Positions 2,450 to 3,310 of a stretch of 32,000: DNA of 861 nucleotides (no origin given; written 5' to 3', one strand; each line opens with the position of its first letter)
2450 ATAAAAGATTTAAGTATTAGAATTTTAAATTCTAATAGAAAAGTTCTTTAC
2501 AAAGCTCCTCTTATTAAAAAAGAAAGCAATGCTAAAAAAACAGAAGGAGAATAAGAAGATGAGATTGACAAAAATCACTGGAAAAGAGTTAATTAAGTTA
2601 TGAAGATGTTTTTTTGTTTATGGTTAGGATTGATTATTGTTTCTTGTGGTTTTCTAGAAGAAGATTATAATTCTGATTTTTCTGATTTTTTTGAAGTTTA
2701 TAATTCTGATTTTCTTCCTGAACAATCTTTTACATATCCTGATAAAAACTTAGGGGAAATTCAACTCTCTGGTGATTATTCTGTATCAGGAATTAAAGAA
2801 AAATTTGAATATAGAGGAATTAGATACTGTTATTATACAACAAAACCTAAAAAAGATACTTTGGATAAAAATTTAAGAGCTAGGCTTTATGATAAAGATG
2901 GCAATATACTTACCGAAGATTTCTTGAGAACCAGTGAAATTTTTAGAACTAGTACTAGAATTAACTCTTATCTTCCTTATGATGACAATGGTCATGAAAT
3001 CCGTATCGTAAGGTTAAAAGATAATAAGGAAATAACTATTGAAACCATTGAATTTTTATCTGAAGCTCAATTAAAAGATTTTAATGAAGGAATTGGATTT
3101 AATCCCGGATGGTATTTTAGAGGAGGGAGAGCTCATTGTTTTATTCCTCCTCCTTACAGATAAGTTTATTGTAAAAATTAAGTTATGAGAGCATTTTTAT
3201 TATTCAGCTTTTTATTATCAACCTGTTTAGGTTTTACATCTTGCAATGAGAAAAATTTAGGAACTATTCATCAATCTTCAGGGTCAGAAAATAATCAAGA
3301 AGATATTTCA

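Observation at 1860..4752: Tandem array of four paralogous lipoprotein genes (plus a decayed fifth start) directly behind an HExxH protease gene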

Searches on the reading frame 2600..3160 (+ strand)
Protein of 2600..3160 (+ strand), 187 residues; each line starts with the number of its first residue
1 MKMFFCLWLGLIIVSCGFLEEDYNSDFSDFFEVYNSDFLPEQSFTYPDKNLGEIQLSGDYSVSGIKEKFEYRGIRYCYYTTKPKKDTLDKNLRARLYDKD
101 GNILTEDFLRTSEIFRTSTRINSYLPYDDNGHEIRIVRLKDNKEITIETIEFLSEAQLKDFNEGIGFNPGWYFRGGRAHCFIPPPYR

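Call 6: search_protein_families(library=pfam, proteins=[window:2600-3160:+], max_evalue=1)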
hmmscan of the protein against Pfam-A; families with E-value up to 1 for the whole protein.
window:2600-3160:+ (187 aa): 4 families
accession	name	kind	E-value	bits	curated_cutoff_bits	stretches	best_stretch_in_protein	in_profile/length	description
PF08814.16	XisH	-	0.026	15.2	25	1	83-166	2-76/134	XisH protein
PF01111.24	CKS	-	0.076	13.6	27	1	127-171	7-49/68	Cyclin-dependent kinase regulatory subunit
PF14109.11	GldH_lipo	-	0.089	14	27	1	66-108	42-84/129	GldH lipoprotein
PF14466.11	PLCC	-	0.23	11.5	24.2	0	5-28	11-34/153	PLAT/LH2 and C2-like Ca2+-binding lipoprotein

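Call 7: find_homologous_proteins(query=window:2600-3160:+, max_evalue=0.01)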
Query window:2600-3160:+ (187 aa): 8 proteins with E <= 0.01 among 49 candidates.
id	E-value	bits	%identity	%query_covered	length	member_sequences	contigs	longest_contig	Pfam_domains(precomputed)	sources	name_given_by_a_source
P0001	1.5e-125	434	100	100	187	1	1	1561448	-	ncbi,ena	-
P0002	5.0e-93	328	82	99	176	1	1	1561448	-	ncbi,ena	-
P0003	4.3e-67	244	64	100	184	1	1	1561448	-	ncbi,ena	-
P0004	2.5e-23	101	35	83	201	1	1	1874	-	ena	-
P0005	1.3e-22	98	45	65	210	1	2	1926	-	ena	-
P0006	4.5e-22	97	36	79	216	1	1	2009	-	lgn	-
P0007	5.2e-21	93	43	70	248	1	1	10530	-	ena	-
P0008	3.3e-11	61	32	65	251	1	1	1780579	-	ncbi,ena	-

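Call 9: find_encoding_contigs(protein=P0008, flank=10000, max_places=4)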
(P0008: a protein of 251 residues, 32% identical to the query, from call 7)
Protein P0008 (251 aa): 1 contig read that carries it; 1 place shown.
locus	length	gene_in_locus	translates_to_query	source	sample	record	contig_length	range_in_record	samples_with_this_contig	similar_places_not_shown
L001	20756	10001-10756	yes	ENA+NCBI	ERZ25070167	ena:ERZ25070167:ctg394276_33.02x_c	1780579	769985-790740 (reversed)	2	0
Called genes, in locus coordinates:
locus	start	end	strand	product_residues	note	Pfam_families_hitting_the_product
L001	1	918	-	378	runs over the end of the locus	PF00146:NADHdh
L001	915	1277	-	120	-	PF00507:Oxidored_q4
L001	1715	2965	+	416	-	PF13784:Fic_N, PF02661:Fic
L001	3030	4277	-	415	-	-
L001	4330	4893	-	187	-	-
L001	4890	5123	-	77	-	-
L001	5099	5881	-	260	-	-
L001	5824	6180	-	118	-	-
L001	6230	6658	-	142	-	-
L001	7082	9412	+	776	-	-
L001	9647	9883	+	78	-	-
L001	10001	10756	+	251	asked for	-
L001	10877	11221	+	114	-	PF04519:Bactofilin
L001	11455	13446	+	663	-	PF02086:MethyltransfD12, PF03602:Cons_hypoth95 (faint), PF02086:MethyltransfD12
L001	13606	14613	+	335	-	-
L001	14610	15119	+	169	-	PF00213:OSCP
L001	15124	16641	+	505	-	PF02874:ATP-synt_ab_N, PF00006:ATP-synt_ab, PF00306:ATP-synt_ab_C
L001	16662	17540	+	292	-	PF00231:ATP-synt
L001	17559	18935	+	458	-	PF02874:ATP-synt_ab_N, PF00006:ATP-synt_ab, PF22919:ATP-synt_VA_C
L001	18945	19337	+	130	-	PF02823:ATP-synt_DE_N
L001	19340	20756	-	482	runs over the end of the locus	PF10150:RNase_E_G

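Call 10: find_encoding_contigs(protein=P0007, flank=10000, max_places=4)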
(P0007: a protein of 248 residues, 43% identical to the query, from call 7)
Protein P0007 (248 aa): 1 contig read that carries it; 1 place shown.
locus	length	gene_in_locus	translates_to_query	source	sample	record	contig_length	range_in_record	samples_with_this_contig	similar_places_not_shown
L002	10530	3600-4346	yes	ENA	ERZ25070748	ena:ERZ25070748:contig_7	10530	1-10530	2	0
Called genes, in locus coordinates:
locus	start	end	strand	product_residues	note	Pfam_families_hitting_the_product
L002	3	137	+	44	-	?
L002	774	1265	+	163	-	-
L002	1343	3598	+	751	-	-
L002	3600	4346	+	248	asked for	-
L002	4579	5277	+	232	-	-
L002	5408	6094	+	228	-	-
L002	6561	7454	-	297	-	-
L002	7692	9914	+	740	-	-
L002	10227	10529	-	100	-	?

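Call 15: find_encoding_contigs(protein=P0005, flank=10000, max_places=4)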
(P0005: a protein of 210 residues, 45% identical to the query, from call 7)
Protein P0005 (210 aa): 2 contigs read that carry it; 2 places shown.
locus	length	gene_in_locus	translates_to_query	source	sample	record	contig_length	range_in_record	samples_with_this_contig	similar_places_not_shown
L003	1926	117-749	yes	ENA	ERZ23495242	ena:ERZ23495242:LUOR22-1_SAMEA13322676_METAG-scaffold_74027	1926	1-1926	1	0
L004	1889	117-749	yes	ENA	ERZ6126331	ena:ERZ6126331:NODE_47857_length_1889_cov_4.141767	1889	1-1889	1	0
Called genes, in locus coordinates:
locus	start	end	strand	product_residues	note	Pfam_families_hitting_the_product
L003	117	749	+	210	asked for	-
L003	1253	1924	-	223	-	?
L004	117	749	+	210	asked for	-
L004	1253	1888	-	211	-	?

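Call 16: find_encoding_contigs(protein=P0006, flank=10000, max_places=4)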
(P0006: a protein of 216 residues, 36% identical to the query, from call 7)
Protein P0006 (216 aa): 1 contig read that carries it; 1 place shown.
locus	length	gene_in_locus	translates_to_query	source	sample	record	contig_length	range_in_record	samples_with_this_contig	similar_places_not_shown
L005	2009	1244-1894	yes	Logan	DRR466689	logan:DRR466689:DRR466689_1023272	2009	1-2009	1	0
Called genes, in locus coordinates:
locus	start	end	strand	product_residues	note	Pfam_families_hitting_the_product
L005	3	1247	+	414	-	?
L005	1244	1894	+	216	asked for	-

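Call 17: find_encoding_contigs(protein=P0004, flank=10000, max_places=4)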
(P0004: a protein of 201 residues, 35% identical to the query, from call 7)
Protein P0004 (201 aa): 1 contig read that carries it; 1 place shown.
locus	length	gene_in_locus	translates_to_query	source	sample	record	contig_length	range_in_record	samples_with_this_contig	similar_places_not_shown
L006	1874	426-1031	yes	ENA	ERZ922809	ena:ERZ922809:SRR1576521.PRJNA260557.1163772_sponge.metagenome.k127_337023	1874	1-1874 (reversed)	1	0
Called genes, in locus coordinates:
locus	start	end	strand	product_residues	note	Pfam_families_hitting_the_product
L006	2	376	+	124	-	?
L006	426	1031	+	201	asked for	-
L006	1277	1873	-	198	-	?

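Call 26: find_related_loci(query=A3, collection=genome_contigs, flank=10000)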
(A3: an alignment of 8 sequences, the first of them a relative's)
Query A3 (187 aa) in genome_contigs; peptide patterns used: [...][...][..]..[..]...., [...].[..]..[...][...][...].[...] (x = any residue, [..] = any of these).
36 stretches matched a pattern; 4 encode a relative of the query (tblastn E <= 1e-3); 4 distinct loci.
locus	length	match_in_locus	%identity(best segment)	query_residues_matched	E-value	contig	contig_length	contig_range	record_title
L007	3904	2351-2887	33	1-158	3e-24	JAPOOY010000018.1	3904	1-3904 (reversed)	MAG: Bdellovibrionales bacterium isolate APA_bin_46 c_000000555367, whole genome shotgun sequence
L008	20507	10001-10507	32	67-187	1e-15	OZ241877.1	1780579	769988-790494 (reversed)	MAG: Bdellovibrionales bacterium isolate b9654245-780c-40d9-9544-15e4b778e9f8 genome assembly, chromosome: 1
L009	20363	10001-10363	35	67-149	6e-14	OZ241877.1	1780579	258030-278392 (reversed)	MAG: Bdellovibrionales bacterium isolate b9654245-780c-40d9-9544-15e4b778e9f8 genome assembly, chromosome: 1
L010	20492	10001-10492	27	67-171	1e-9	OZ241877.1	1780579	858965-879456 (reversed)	MAG: Bdellovibrionales bacterium isolate b9654245-780c-40d9-9544-15e4b778e9f8 genome assembly, chromosome: 1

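Call 30: predict_structure(alignment_id=A3)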
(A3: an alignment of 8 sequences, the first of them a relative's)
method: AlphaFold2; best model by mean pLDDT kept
length: 187 residues; sequences in the alignment: 8
mean_pLDDT: 74.0   pTM: 0.69
mean pLDDT of the five models: 74.0, 73.4, 73.4, 73.3, 71.3
residues with pLDDT >= 90: 86; 70-90: 29; 50-70: 21; < 50: 51
segments of 3 or more residues with pLDDT < 50: 7-12, 14-43, 163-170, 173-176
pLDDT, mean of each block of 10 residues (from residue 1): 50 43 38 38 56 92 93 84 85 98 97 94 95 97 95 85 46 54 62
secondary structure, 60 per line:
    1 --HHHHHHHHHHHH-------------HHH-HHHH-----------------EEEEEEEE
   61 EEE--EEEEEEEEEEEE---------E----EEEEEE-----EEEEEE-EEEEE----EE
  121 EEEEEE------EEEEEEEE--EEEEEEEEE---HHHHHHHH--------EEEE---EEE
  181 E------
elements in order: H3-14 H32-35 E53-63 E66-77 E92-97 E103-108 E110-114 E119-126 E133-140 E143-151 H155-162 E171-174 E178-181

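Call 31: search_protein_representatives(alignment_id=A3)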
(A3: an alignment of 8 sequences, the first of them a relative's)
Query: 8 sequences, 209 profile positions. Proteins with E-value up to 0.001 (for the whole library): 103; up to 1e-10: 87; up to 1e-30: 43. The best 103 are listed.
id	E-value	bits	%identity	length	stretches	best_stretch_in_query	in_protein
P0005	1.1e-79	282.8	-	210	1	11-209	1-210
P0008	9.8e-79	279.8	-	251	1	2-209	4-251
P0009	2.1e-69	249.3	-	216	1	4-208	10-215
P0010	4.3e-68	245.0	-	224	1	4-208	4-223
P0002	1.7e-66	239.8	-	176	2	83-207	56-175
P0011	3.3e-65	235.6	-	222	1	4-206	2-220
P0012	4.4e-62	225.4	-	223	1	2-206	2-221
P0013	7.4e-60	218.1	-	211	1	2-207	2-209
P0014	5.6e-58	212.0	-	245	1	6-207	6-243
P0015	2.9e-55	203.1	-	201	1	5-207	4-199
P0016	1.3e-53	197.7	-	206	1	3-204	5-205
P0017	3.2e-53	196.4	-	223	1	11-209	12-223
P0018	5.2e-53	195.7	-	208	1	5-208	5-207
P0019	1.6e-52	194.1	-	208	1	3-208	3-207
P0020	3.1e-51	189.9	-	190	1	3-209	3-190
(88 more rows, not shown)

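Call 36: fold_search(model_id=the predicted structure, library=pdb)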
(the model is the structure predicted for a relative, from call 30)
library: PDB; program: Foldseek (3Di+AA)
matches with E <= 10: 1239; with E <= 0.001: 0
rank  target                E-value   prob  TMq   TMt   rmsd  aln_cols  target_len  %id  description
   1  3of6_E                8.1e-02  0.66  0.25  0.39  14.0       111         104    6  Human pre-T cell receptor crystal structure (released 2010-10-20)
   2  3a8k_C                9.0e-02  0.77  0.24  0.14   8.6       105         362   14  Crystal Structure of ETD97N-EHred complex (released 2010-04-07)
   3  8qdq_A                9.0e-02  0.44  0.24  0.06  15.1       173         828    8  Vitis vinifera dimeric 13S-lipoxygenase LOXA in the closed conformation (released 2024-10-30)
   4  3a8i_A                1.2e-01  0.92  0.27  0.16   4.9       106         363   10  Crystal Structure of ET-EHred-5-CH3-THF complex (released 2010-04-07)
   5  7so7_L                1.2e-01  0.20  0.17  0.16  21.2       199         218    6  Novel structural insights for a pair of monoclonal antibodies recognizing non-overlapping epitopes of the glucosyltran (released 2022-05-11)
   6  7f91_A                1.2e-01  0.13  0.14  0.18  15.5       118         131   14  SeMet derivative of Thrombocorticin (released 2022-07-06)
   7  2g6x_D                1.3e-01  0.10  0.15  0.14  12.3       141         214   14  Crystal structure of a novel green fluorescent protein from marine copepod Pontellina plumata (released 2006-03-28)
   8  8qdq_B                1.5e-01  0.33  0.24  0.07  15.8       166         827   11  Vitis vinifera dimeric 13S-lipoxygenase LOXA in the closed conformation (released 2024-10-30)
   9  2jad                  1.5e-01  0.10  0.15  0.10  14.6       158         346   11  Yellow fluorescent protein - glutaredoxin fusion protein (released 2006-12-20)
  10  4m2l                  1.5e-01  0.60  0.24  0.14   8.4       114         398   10  Gamma subunit of the translation initiation factor 2 from Sulfolobus solfataricus in nucleotide-free form (released 2014-03-12)
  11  7f9j_A                1.6e-01  0.12  0.13  0.17  15.4       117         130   12  Thrombocorticin Q25K in complex with Ca2+ (released 2022-07-06)
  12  3of6_F                1.8e-01  0.51  0.25  0.38  14.8       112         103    7  Human pre-T cell receptor crystal structure (released 2010-10-20)
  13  5x1n_B                1.8e-01  0.47  0.24  0.12   8.4       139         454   10  Vanillate/3-O-methylgallate O-demethylase, LigM, protocatechuate-tetrahydrofolate complex form (released 2017-05-17)
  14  6h6k_C                1.8e-01  0.41  0.23  0.13   8.9       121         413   12  The structure of the FKR mutant of the archaeal translation initiation factor 2 gamma subunit in complex with GDPCP, o (released 2019-04-17)
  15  3szk_F                1.8e-01  0.18  0.19  0.24  14.5       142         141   13  Crystal Structure of Human metHaemoglobin Complexed with the First NEAT Domain of IsdH from Staphylococcus aureus (released 2011-09-14)
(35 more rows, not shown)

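Call 38: search_protein_families(library=pfam, proteins=[L010:6440-9598:+, L002:1343-3595:+, L007:51-2330:+], max_evalue=1)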
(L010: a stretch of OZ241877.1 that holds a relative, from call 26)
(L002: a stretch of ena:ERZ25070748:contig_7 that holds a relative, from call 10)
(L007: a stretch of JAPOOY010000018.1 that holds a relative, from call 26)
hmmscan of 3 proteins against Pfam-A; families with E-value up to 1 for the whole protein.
L010:6440-9598:+ (1053 aa): 0 families

L002:1343-3595:+ (751 aa): 1 family
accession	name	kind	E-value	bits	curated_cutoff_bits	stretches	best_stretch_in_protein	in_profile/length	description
PF15927.10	Casc1_N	-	0.067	13.3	28.2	1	7-48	2-40/201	Cancer susceptibility candidate 1 N-terminus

L007:51-2330:+ (760 aa): 0 families

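Call 39: search_protein_families(library=ncbifam, proteins=[L010:6440-9598:+, L002:1343-3595:+, window:2600-3160:+, P0008], max_evalue=1)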
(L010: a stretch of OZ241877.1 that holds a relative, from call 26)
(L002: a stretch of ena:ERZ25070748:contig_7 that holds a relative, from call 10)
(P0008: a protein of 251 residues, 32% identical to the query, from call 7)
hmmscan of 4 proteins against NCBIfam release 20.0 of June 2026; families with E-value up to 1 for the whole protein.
L010:6440-9598:+ (1053 aa): 0 families

L002:1343-3595:+ (751 aa): 0 families

window:2600-3160:+ (187 aa): 0 families

P0008 (251 aa): 0 families

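Call 63: find_related_loci(query=A3, collection=metagenome_contigs, flank=6000)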
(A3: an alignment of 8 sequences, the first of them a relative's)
Query A3 (187 aa) in metagenome_contigs; peptide patterns used: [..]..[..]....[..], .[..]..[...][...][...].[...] (x = any residue, [..] = any of these).
198 stretches matched a pattern, but none encodes a relative of the query by tblastn (E <= 1e-3).

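Call 76: find_encoding_contigs(protein=P0003, flank=10000, max_places=2)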
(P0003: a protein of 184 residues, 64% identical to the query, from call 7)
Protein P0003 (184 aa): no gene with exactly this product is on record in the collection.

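Call 81: search_solved_structures(query=A8, max_evalue=10, show_alignments=2)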
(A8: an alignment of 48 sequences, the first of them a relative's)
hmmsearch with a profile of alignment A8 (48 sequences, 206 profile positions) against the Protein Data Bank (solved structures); distinct sequences matched with E-value up to 10: 1.
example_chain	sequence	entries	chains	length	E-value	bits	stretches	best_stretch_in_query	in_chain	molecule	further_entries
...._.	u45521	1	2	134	0.88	12.1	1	34-143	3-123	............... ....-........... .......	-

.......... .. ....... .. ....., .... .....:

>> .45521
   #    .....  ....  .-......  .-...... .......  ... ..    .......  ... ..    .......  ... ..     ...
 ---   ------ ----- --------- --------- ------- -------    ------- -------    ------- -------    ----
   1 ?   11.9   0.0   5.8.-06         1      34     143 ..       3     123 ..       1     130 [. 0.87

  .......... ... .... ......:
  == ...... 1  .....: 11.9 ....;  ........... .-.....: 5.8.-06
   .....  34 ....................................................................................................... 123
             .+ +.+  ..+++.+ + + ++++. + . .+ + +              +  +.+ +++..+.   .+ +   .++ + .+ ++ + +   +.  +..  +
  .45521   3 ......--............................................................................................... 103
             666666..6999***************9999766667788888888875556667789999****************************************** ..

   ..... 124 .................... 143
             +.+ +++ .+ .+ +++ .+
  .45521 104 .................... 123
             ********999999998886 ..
